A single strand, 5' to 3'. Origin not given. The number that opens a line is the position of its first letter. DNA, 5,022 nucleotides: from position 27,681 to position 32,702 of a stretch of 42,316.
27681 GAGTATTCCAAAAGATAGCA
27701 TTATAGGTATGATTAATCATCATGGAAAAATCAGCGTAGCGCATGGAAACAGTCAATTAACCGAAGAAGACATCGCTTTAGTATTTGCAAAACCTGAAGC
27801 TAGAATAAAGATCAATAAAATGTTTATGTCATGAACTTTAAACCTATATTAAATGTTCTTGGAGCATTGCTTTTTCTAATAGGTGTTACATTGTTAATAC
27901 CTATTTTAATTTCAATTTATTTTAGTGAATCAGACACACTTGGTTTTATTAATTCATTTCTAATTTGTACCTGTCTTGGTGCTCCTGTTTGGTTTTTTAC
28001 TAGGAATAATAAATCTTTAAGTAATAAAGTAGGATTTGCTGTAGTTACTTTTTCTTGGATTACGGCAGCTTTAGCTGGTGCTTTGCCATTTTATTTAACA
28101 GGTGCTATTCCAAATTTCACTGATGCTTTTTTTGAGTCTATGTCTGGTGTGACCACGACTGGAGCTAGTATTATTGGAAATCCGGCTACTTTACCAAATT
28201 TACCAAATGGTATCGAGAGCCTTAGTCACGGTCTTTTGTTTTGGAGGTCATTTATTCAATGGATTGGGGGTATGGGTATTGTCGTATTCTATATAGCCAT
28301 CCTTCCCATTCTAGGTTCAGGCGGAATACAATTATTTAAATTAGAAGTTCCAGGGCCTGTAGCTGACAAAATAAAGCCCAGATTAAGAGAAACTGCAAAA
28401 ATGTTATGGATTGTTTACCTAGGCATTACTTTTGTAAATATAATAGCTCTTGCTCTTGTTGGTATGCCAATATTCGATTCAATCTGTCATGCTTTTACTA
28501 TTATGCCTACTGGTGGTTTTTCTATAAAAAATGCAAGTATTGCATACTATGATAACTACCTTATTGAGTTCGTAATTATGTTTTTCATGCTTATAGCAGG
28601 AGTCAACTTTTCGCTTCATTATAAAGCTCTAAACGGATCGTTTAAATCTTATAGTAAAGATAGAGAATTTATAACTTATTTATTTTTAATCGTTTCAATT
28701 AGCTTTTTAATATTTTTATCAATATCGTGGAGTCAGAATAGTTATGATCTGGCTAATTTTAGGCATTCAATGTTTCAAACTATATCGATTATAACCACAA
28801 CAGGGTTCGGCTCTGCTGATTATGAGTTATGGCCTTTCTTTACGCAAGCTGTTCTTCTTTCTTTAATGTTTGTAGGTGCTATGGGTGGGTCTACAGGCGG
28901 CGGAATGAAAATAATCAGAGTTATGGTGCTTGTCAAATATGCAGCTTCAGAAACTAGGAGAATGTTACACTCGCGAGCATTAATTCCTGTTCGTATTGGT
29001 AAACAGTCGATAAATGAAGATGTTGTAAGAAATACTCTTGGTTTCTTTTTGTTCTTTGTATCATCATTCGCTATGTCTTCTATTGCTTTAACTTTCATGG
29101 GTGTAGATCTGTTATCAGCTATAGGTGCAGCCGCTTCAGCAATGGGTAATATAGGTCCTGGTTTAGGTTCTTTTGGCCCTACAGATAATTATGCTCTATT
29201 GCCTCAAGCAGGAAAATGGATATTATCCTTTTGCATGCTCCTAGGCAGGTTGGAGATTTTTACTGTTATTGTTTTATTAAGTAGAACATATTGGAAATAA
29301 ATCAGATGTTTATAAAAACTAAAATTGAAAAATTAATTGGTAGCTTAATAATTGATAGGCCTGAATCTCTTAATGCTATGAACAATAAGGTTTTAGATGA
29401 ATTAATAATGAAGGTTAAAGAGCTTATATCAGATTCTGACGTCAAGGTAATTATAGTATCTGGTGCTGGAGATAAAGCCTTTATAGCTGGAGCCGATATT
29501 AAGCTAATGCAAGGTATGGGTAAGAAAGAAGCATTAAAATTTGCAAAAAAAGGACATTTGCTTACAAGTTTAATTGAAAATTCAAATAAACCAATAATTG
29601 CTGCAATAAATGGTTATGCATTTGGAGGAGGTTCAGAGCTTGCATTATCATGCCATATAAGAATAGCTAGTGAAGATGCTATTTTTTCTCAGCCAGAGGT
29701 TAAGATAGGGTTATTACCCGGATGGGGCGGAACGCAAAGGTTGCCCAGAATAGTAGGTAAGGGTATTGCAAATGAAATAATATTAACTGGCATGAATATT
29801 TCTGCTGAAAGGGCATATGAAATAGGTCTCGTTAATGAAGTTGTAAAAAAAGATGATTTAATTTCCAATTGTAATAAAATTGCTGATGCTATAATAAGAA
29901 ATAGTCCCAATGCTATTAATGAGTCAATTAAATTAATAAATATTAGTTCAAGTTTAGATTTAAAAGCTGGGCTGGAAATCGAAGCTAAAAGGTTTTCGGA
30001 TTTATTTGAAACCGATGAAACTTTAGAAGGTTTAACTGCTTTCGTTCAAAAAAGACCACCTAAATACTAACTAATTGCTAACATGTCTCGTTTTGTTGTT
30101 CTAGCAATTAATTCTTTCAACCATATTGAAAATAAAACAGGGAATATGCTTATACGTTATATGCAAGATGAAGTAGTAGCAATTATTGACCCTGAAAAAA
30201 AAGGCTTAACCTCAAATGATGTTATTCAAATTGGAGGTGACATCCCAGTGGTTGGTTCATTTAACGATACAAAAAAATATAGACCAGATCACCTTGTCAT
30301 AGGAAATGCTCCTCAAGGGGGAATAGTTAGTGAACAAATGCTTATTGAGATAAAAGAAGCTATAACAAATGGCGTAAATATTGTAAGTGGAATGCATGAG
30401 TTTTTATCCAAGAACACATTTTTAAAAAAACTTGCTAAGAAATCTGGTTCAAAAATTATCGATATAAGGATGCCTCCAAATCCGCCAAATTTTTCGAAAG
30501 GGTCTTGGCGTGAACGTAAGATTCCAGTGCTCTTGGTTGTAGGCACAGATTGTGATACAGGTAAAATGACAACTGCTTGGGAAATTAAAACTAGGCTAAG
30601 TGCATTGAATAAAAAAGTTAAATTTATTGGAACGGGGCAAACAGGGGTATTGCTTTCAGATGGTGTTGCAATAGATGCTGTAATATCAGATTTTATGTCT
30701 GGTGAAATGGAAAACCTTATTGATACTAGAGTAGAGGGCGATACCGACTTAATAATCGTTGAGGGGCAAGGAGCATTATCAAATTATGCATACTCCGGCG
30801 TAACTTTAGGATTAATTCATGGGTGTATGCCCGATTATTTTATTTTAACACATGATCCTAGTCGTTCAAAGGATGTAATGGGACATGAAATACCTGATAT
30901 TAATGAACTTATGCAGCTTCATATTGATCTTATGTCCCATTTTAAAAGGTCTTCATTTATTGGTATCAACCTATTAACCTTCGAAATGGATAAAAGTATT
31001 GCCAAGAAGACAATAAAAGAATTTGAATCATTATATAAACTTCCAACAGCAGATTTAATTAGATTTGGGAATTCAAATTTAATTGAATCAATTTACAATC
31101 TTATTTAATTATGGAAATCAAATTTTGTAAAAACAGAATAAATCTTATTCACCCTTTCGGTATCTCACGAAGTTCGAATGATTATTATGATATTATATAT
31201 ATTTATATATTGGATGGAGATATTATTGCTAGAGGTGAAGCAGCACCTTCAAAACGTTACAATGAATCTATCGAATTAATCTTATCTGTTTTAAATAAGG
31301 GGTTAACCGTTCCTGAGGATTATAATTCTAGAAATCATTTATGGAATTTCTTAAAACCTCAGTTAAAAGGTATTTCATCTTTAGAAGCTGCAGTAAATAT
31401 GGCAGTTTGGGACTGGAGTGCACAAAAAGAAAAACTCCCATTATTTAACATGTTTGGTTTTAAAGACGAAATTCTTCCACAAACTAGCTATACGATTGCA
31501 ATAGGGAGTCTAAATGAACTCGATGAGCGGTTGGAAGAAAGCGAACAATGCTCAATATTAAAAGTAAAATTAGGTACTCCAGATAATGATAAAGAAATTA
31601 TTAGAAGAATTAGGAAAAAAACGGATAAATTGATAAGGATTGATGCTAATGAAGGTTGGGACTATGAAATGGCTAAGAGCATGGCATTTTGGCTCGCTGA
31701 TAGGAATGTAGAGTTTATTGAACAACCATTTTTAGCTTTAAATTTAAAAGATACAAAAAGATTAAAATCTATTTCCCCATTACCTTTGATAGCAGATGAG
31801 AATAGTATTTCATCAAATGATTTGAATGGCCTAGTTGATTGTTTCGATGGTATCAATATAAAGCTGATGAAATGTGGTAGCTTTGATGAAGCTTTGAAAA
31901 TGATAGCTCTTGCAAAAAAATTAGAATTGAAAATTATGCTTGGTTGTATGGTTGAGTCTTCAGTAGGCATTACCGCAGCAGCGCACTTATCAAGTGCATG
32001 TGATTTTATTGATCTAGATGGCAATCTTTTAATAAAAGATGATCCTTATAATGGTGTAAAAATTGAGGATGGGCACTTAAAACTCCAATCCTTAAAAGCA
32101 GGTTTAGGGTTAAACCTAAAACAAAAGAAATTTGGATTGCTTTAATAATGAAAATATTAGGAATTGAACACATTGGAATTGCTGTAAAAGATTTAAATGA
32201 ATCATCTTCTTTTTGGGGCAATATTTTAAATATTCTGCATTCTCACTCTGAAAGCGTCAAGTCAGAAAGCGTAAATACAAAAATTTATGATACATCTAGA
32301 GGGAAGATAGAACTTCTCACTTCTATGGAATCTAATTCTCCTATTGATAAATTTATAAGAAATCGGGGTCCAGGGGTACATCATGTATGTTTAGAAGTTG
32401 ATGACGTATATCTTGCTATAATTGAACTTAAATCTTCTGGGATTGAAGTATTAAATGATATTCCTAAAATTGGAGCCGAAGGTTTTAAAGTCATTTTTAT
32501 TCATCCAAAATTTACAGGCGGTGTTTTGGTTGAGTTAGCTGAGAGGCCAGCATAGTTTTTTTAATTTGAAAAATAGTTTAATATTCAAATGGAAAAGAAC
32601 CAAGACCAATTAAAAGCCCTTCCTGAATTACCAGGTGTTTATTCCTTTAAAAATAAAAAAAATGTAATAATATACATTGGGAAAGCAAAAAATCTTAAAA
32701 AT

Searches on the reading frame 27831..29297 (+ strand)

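Call 77: search_protein_families(library=pfam, proteins=[window:27831-29297:+], max_evalue=0.00001)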
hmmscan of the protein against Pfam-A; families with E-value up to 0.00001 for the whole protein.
window:27831-29297:+ (489 aa): 1 family
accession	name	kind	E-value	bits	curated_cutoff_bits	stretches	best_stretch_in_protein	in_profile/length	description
PF02386.22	TrkH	-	4.4e-68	230.4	27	1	39-484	5-491/502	Cation transport protein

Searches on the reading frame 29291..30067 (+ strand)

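Call 77: search_protein_families(library=pfam, proteins=[window:29291-30067:+], max_evalue=0.00001)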
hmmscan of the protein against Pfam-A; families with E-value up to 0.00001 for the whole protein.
window:29291-30067:+ (259 aa): 2 families
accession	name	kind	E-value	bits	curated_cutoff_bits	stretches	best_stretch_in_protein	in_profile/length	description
PF00378.25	ECH_1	-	9.2e-64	215.6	27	1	16-259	6-248/251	Enoyl-CoA hydratase/isomerase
PF16113.10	ECH_2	-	9.3e-42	144.1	27.2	1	17-190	2-177/335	Enoyl-CoA hydratase/isomerase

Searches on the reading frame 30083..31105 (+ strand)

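Call 77: search_protein_families(library=pfam, proteins=[window:30083-31105:+], max_evalue=0.00001)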
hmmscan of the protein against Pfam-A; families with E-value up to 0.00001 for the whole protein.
window:30083-31105:+ (341 aa): 2 families
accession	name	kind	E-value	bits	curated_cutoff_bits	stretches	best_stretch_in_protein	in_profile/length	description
PF07755.17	DUF1611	-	4.9e-54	183.2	25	1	138-333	3-200/201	Domain of unknown function (DUF1611_C) P-loop domain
PF17396.8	DUF1611_N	-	3.1e-24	85.6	22.6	1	38-131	2-95/95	Domain of unknown function (DUF1611_N) Rossmann-like domain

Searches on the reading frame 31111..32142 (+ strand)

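Call 77: search_protein_families(library=pfam, proteins=[window:31111-32142:+], max_evalue=0.00001)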
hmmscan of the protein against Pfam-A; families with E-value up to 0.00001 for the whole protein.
window:31111-32142:+ (344 aa): 1 family
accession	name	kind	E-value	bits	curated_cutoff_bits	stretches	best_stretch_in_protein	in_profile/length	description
PF13378.12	MR_MLE_C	-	3e-31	109.3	29.4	1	143-339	11-218/219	Enolase C-terminal domain-like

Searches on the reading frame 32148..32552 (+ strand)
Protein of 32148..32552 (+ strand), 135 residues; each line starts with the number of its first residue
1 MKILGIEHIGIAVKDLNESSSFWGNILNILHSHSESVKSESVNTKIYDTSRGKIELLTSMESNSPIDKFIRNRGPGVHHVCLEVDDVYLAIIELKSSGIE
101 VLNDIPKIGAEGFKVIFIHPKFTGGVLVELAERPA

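Call 77: search_protein_families(library=pfam, proteins=[window:32148-32552:+], max_evalue=0.00001)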
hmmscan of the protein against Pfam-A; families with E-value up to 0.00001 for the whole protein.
window:32148-32552:+ (135 aa): 2 families
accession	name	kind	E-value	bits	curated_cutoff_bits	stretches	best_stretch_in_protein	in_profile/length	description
PF13669.12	Glyoxalase_4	-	1.4e-20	74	27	1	8-117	2-109/109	Glyoxalase/Bleomycin resistance protein/Dioxygenase superfamily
PF00903.31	Glyoxalase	-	1.3e-10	42.1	20.6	1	5-128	1-119/121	Glyoxalase/Bleomycin resistance protein/Dioxygenase superfamily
